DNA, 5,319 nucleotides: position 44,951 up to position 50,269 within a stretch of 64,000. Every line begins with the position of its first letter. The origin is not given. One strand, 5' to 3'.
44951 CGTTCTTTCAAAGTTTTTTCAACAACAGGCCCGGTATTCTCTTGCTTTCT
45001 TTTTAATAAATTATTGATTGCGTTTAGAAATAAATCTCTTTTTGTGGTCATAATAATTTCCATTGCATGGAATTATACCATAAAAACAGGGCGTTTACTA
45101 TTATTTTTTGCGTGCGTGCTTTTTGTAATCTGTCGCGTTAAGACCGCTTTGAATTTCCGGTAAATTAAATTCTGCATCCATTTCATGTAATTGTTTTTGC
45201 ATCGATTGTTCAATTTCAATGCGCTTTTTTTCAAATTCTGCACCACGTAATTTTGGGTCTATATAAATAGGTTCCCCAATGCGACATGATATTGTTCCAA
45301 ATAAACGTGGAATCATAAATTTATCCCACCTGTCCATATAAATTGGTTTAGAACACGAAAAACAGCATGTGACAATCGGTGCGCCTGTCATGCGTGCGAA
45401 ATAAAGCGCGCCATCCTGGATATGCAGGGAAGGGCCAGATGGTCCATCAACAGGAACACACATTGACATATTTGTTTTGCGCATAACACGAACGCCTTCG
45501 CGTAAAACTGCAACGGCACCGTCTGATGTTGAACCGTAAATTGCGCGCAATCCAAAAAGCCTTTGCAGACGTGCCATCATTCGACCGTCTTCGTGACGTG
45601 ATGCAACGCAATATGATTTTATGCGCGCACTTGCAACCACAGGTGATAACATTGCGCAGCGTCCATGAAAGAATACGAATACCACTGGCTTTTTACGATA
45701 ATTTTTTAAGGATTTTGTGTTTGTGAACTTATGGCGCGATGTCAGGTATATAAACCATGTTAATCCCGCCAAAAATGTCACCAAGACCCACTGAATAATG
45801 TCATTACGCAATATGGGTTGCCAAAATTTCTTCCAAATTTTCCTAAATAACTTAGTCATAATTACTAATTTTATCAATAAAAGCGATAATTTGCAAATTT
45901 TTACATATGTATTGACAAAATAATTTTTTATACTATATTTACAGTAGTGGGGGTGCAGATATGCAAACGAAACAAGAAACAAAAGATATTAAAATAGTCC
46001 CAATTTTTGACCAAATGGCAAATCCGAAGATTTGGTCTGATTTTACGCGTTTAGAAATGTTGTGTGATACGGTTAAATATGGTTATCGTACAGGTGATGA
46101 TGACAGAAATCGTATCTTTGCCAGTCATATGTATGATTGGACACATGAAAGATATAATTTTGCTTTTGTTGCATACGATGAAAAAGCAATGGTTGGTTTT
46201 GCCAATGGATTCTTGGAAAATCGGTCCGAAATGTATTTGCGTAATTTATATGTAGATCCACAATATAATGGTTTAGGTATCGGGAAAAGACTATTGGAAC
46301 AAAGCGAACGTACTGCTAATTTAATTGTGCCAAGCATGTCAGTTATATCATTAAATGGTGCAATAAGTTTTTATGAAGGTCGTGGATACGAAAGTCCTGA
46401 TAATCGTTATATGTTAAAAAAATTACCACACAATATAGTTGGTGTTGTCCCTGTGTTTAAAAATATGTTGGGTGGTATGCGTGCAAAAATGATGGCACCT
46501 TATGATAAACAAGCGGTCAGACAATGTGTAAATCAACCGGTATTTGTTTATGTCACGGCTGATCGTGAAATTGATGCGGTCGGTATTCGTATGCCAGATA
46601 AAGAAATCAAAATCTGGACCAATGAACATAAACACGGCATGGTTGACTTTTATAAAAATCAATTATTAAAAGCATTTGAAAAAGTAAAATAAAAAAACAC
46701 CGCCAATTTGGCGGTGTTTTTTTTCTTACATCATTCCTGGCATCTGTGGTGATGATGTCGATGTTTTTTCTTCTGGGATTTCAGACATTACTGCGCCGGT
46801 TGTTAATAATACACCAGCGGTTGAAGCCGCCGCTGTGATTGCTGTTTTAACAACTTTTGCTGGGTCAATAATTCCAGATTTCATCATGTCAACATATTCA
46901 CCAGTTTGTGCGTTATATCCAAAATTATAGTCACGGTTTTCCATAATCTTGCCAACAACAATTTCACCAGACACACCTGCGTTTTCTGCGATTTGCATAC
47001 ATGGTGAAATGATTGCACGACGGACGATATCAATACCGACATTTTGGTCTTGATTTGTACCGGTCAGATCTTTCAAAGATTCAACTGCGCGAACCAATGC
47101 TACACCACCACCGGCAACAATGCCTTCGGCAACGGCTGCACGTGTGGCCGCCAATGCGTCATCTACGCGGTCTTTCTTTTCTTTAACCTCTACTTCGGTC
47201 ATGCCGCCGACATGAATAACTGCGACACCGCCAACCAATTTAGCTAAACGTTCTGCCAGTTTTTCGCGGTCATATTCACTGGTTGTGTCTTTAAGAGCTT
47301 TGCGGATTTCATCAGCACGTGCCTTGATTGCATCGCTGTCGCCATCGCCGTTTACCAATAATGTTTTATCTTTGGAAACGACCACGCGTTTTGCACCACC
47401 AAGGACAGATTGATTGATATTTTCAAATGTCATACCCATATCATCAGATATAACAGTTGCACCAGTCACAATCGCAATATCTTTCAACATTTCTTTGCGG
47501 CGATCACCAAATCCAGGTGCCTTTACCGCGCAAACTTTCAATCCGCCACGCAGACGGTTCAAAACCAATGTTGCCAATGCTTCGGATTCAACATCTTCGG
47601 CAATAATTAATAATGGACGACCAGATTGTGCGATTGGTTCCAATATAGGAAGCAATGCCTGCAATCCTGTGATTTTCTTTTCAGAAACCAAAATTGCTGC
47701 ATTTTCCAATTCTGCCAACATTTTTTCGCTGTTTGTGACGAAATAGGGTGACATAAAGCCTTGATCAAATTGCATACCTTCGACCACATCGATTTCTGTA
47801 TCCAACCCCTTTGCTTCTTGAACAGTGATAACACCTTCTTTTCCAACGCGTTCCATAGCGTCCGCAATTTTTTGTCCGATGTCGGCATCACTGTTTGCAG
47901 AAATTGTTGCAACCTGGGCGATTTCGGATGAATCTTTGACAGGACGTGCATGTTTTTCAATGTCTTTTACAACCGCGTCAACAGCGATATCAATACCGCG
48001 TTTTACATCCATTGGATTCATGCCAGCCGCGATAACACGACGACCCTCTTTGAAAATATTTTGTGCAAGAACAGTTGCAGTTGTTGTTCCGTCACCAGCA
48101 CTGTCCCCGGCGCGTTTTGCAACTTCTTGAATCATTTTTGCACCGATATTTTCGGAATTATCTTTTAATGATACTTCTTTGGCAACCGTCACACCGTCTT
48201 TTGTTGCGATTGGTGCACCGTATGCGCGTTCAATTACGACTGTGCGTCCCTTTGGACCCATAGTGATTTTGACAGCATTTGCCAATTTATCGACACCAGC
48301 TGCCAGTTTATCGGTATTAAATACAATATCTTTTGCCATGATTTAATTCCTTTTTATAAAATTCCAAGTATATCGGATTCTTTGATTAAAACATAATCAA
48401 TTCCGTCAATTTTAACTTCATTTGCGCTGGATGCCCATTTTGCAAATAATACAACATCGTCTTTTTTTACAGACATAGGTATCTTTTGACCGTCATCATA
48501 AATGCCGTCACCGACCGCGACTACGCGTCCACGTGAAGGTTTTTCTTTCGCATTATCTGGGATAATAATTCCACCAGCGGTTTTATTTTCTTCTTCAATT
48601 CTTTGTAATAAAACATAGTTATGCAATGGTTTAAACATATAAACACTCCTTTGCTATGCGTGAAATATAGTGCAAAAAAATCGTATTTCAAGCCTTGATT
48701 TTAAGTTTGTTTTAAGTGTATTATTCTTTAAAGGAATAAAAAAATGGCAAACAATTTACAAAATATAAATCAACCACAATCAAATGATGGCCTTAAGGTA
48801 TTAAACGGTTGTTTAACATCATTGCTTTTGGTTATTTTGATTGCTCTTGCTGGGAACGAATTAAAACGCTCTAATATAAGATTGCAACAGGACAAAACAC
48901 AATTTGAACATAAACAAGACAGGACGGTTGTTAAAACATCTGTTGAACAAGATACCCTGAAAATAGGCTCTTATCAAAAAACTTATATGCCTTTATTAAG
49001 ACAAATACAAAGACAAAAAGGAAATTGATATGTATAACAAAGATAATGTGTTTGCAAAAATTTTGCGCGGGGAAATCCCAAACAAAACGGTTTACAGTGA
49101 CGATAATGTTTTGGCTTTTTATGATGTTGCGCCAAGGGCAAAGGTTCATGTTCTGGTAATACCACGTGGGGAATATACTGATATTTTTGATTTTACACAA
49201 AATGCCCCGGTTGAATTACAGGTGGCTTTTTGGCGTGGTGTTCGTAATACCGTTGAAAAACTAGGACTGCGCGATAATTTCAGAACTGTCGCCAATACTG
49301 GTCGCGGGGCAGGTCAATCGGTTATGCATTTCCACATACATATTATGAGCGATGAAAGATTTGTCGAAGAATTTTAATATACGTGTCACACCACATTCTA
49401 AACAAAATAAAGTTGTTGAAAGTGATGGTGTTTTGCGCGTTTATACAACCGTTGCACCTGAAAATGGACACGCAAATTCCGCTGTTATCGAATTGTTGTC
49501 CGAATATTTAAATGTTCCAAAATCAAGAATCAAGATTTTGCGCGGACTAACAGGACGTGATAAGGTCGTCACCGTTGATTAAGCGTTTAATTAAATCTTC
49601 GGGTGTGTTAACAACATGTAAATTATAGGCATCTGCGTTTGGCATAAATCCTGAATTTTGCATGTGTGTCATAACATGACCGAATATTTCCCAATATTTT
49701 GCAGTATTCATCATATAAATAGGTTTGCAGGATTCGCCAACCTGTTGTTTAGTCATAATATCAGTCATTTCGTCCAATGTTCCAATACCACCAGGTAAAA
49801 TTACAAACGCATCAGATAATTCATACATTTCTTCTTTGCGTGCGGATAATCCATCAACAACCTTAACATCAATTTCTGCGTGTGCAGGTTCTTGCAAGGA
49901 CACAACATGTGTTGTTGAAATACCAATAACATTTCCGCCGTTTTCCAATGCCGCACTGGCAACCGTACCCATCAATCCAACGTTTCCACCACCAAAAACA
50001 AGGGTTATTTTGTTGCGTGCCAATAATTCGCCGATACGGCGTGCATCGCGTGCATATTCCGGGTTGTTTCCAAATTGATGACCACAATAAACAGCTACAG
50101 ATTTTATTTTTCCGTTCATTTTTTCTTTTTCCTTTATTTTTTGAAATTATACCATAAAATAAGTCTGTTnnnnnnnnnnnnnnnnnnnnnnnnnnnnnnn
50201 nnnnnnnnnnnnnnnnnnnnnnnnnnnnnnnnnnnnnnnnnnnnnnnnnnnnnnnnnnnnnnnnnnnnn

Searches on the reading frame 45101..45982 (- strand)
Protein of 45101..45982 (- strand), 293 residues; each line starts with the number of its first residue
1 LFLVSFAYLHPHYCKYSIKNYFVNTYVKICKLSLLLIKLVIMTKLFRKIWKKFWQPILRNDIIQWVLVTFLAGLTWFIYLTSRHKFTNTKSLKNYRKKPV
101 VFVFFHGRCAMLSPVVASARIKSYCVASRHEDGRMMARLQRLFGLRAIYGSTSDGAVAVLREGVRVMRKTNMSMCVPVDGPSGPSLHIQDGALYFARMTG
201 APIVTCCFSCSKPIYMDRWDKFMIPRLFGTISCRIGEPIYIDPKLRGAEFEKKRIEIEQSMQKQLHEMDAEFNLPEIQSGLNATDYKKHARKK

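Call 51: search_protein_families(library=pfam, proteins=[window:45101-45982:-], max_evalue=0.001)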
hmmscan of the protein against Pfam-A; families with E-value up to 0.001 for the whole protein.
window:45101-45982:- (293 aa): 1 family
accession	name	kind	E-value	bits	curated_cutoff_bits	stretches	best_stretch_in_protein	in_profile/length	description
PF04028.18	DUF374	-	9e-15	54.5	26.8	1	122-184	7-68/69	Domain of unknown function (DUF374)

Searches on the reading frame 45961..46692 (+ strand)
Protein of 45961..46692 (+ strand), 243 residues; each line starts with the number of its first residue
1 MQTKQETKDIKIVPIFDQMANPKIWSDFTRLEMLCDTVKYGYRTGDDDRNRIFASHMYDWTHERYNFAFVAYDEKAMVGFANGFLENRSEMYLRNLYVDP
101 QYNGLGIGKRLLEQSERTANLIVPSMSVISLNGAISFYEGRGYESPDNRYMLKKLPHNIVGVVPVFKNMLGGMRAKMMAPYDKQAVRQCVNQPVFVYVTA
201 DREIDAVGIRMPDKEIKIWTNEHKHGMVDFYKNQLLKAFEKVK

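Call 51: search_protein_families(library=pfam, proteins=[window:45961-46692:+], max_evalue=0.001)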
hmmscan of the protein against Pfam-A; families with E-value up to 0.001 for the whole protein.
window:45961-46692:+ (243 aa): 3 families
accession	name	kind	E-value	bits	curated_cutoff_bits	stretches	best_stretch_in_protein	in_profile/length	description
PF13508.13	Acetyltransf_7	-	4.5e-13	49.8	27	1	68-144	5-83/84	Acetyltransferase (GNAT) domain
PF13673.13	Acetyltransf_10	-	2.4e-12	47.4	23.6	1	60-148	25-112/128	Acetyltransferase (GNAT) domain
PF00583.31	Acetyltransf_1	-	5.4e-12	46.4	20.7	1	51-143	18-116/116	Acetyltransferase (GNAT) family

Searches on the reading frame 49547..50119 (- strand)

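Call 51: search_protein_families(library=pfam, proteins=[window:49547-50119:-], max_evalue=0.001)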
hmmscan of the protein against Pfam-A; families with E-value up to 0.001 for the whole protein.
window:49547-50119:- (190 aa): 2 families
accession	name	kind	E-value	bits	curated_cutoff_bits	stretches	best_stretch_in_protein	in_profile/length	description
PF03641.19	Lysine_decarbox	-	6.6e-33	114.1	27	1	50-179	1-130/131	Possible lysine decarboxylase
PF18306.6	LDcluster4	-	4.2e-16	59.3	26.3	1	17-123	12-115/151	SLOG cluster4 family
